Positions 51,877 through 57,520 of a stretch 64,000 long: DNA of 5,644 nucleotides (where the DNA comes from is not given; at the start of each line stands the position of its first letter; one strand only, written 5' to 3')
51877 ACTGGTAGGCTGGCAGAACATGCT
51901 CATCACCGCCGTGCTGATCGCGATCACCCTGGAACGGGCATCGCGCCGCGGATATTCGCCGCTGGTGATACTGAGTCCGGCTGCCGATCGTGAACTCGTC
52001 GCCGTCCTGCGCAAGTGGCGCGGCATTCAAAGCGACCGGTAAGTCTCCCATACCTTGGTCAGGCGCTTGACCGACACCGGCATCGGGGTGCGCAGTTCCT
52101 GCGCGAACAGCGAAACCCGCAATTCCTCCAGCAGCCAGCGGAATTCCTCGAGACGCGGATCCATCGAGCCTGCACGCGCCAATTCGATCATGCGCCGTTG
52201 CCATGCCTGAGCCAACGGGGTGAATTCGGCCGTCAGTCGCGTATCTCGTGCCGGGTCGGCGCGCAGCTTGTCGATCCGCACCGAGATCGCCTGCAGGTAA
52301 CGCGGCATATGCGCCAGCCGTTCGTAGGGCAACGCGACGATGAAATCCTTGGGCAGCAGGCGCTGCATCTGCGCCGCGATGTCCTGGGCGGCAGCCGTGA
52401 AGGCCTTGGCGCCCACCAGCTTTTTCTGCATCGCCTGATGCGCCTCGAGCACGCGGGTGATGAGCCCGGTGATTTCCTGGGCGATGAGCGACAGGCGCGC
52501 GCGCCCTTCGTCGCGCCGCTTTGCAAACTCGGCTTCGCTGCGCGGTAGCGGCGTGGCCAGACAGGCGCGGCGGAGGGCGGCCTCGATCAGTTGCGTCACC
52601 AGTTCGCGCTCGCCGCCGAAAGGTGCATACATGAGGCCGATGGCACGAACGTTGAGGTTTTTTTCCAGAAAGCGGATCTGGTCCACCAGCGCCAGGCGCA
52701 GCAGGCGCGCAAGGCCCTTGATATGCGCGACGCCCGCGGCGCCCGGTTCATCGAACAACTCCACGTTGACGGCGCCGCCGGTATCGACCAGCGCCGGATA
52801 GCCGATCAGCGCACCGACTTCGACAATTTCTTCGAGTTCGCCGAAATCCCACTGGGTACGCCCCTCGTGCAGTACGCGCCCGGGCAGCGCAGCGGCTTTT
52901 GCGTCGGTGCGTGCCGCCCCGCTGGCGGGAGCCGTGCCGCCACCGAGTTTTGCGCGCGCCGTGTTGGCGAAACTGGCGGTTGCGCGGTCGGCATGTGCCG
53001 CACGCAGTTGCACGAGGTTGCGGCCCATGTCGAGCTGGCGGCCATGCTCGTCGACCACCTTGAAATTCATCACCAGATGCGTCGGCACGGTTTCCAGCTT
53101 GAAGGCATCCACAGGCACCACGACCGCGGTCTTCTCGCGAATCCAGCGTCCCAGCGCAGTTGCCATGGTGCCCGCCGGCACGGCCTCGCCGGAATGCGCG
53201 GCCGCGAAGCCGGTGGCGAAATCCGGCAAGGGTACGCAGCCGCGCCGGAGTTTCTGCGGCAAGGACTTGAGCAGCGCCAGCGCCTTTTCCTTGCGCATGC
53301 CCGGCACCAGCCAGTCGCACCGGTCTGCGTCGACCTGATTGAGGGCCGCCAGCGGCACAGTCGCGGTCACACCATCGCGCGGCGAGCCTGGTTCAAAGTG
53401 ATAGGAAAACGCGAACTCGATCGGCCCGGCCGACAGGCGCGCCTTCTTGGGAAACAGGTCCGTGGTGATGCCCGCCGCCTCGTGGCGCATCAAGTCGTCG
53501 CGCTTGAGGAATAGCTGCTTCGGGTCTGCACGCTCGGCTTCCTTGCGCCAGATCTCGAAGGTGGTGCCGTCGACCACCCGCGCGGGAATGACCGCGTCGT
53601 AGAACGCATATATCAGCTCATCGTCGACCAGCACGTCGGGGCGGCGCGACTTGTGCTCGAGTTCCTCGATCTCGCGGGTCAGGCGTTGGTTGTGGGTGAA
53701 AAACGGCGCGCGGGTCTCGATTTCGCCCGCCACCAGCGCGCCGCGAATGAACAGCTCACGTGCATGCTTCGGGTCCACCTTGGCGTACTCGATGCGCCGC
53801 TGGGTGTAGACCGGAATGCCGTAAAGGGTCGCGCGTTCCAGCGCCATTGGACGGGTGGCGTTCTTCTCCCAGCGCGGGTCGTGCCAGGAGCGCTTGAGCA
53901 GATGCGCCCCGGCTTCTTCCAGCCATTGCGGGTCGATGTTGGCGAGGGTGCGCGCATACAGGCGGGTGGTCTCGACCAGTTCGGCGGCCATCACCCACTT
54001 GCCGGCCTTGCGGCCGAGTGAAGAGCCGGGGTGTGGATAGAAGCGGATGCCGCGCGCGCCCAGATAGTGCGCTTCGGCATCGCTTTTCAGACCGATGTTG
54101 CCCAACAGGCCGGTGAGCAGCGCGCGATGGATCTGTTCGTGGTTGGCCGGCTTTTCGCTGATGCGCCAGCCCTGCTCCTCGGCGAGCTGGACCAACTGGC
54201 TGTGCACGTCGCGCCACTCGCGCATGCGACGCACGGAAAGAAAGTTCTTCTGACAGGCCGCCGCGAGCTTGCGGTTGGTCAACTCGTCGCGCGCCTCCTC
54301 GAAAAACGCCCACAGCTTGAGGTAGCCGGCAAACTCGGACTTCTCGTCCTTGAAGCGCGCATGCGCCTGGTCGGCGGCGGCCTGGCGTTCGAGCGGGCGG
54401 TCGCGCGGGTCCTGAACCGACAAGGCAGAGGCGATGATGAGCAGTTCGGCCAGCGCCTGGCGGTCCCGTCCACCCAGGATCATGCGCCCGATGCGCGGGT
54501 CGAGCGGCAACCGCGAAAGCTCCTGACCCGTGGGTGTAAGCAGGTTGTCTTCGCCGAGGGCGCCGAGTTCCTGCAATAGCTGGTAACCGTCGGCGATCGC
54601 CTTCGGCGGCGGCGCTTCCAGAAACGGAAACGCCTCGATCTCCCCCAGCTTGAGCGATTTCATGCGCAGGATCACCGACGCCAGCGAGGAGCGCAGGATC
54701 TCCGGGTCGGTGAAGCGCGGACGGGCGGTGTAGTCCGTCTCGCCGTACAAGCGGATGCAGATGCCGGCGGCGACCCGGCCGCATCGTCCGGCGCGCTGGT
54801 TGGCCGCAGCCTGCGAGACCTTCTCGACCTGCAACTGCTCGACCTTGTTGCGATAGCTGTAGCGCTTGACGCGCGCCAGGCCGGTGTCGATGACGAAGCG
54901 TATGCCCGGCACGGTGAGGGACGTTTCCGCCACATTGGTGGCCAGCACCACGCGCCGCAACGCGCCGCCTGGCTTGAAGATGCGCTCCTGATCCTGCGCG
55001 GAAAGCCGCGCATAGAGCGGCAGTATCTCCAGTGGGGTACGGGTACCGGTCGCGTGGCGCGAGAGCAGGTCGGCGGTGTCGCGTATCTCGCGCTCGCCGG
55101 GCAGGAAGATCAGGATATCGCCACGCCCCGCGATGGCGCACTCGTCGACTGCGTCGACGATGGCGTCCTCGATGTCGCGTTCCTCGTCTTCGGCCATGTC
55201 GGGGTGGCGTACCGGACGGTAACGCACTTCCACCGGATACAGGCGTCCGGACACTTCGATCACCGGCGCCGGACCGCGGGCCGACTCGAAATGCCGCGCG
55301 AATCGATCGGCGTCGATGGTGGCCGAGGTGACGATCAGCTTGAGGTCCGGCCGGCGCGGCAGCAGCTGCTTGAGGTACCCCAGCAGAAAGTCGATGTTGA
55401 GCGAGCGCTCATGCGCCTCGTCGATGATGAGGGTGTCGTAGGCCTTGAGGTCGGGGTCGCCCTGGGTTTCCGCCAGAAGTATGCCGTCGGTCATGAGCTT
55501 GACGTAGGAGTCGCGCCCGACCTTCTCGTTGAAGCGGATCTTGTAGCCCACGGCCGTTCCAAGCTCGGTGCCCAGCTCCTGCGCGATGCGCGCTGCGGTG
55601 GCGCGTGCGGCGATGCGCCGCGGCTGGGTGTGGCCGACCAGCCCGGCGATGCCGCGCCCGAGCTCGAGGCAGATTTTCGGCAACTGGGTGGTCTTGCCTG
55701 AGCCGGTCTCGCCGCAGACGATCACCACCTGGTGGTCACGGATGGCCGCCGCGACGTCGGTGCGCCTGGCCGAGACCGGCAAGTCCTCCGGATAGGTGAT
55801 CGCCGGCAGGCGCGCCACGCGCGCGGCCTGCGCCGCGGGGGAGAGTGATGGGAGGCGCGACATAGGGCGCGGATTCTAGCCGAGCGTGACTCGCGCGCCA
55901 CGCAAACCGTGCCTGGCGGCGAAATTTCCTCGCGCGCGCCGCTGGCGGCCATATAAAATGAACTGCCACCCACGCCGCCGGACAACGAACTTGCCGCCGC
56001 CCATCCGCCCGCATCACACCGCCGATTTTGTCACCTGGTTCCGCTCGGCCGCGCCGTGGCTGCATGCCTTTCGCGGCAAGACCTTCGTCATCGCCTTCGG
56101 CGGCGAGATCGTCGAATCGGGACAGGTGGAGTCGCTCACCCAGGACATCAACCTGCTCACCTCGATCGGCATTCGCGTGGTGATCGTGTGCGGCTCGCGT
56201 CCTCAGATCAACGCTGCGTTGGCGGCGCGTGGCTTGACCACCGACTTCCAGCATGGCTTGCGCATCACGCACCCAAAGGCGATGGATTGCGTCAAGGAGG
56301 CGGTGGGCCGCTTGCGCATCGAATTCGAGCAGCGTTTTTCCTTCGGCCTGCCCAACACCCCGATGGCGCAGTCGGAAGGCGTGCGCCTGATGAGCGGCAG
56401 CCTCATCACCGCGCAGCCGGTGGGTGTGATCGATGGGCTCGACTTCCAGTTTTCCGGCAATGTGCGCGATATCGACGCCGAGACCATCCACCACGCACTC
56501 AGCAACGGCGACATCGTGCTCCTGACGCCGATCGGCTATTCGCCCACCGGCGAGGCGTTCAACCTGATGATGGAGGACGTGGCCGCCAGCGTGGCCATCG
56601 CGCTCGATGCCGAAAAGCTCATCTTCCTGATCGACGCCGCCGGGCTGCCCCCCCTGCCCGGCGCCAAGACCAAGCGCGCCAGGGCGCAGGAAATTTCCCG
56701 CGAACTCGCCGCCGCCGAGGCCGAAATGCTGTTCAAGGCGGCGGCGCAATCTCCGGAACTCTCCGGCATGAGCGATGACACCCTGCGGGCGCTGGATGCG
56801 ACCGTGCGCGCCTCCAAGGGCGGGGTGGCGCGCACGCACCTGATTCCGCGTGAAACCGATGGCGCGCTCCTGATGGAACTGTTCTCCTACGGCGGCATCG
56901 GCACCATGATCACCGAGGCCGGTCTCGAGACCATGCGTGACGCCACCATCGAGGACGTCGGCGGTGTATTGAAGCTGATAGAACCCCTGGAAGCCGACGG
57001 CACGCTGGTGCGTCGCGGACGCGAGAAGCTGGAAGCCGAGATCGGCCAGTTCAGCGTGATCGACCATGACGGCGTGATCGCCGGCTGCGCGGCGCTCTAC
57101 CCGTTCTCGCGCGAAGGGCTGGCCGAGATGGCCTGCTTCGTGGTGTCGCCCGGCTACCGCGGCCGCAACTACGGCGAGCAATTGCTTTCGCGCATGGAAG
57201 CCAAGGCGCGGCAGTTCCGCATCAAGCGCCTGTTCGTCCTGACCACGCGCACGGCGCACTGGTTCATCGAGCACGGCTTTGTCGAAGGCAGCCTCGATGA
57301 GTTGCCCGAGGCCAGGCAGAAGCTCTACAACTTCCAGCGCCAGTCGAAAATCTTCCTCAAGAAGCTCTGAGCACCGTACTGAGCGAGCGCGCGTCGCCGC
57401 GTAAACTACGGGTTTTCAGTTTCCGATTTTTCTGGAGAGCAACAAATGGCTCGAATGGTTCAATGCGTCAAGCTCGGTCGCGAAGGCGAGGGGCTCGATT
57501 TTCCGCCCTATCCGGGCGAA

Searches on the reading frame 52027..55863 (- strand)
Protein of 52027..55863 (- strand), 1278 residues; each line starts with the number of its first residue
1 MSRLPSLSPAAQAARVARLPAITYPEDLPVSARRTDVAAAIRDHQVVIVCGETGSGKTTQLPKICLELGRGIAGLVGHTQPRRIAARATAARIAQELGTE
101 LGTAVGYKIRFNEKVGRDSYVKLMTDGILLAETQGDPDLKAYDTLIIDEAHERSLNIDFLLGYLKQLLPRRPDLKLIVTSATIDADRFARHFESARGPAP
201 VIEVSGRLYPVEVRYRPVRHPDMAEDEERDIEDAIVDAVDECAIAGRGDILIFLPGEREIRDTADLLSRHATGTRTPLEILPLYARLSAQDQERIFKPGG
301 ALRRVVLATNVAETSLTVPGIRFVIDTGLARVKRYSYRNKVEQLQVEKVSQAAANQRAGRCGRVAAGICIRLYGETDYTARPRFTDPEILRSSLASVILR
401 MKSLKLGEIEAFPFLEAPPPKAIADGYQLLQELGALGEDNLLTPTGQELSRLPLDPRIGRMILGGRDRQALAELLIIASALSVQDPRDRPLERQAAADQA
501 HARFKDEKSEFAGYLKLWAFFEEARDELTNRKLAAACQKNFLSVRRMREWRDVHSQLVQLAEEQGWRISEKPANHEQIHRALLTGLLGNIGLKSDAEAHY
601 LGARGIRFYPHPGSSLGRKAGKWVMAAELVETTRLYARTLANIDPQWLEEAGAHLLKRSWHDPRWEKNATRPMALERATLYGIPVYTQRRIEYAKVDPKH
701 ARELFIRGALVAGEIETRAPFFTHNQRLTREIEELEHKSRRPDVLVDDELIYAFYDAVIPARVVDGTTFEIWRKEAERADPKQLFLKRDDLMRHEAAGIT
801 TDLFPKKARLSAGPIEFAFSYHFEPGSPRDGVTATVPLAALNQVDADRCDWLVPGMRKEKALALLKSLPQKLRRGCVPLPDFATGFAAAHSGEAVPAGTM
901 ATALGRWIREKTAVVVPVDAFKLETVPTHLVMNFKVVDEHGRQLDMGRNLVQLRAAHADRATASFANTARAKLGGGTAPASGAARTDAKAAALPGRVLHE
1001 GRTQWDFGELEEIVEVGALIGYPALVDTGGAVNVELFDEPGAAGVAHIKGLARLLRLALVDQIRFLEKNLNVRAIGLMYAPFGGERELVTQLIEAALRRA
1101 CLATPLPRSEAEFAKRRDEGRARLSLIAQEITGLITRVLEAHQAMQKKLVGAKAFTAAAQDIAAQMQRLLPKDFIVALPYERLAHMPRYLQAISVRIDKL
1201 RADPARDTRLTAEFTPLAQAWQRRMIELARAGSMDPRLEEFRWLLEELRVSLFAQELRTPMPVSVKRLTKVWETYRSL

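Call 75: search_protein_families(library=pfam, proteins=[window:52027-55863:-], max_evalue=0.00001)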
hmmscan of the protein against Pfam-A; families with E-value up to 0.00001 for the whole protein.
window:52027-55863:- (1278 aa): 5 families
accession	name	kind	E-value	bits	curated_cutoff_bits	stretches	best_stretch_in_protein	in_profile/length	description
PF11898.13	DUF3418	-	1.7e-203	678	25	1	672-1273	5-581/582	Domain of unknown function (DUF3418)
PF07717.22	OB_NTP_bind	-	3.4e-14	53.2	29.5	1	578-654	1-82/83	Oligonucleotide/oligosaccharide-binding (OB)-fold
PF00271.37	Helicase_C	-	8.2e-11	42.6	23.5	1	244-364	12-109/110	Helicase conserved C-terminal domain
PF21010.2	HA2_C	-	1.1e-06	29.6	21.3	1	455-508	1-60/77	Helicase associated domain (HA2), ratchet-like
PF00270.35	DEAD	-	1.2e-06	28.8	26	1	39-184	9-161/167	DEAD/DEAH box helicase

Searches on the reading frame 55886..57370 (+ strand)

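Call 75: search_protein_families(library=pfam, proteins=[window:55886-57370:+], max_evalue=0.00001)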
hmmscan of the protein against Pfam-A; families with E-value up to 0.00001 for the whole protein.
window:55886-57370:+ (494 aa): 3 families
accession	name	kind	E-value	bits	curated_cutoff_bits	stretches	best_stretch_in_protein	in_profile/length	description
PF00696.33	AA_kinase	-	8e-24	85.1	24.9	1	65-255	1-179/234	Amino acid kinase family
PF00583.31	Acetyltransf_1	-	2.4e-12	47.6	20.7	1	385-455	31-101/116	Acetyltransferase (GNAT) family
PF13508.13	Acetyltransf_7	-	6e-11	43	27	1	387-467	3-84/84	Acetyltransferase (GNAT) domain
